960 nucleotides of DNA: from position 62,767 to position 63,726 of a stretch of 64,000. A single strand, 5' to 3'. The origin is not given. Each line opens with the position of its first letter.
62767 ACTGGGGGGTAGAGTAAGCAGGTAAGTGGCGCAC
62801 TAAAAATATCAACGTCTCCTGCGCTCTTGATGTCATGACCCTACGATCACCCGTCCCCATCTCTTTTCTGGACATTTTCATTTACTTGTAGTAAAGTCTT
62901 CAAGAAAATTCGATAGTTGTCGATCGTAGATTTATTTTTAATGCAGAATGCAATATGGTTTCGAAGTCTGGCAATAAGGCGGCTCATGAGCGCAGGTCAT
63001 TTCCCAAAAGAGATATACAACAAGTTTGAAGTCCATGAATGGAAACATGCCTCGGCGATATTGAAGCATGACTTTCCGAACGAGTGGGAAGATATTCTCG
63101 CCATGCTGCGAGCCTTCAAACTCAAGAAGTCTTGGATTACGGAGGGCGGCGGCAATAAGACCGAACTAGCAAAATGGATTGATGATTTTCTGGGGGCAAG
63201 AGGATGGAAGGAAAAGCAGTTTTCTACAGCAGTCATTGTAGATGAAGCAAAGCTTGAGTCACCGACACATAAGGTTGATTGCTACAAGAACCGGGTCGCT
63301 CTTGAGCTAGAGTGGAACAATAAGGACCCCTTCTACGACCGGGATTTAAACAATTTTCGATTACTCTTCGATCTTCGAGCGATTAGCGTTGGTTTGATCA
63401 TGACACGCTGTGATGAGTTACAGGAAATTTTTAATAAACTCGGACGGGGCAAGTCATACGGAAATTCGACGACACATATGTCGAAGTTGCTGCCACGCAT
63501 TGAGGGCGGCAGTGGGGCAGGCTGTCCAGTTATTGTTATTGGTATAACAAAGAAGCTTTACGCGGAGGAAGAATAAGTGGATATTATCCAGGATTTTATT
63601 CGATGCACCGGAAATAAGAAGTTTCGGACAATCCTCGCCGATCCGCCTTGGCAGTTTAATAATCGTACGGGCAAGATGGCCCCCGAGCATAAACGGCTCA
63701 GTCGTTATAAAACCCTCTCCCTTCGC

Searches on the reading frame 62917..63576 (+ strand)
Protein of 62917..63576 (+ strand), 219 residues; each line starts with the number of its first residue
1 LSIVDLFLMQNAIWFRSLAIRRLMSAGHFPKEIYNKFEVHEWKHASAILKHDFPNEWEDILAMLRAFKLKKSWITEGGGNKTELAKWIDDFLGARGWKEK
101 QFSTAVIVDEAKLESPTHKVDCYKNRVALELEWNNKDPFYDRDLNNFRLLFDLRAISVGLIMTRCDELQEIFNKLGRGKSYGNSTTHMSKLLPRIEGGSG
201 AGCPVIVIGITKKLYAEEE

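Call 85: search_protein_families(library=pfam, proteins=[window:62917-63576:+], max_evalue=0.0001)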
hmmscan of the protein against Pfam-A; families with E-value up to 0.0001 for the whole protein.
window:62917-63576:+ (219 aa): 1 family
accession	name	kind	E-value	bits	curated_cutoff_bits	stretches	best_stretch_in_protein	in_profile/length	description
PF09195.17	Endonuc-BglII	-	1.9e-48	164.7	26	1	44-211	1-163/163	Restriction endonuclease BglII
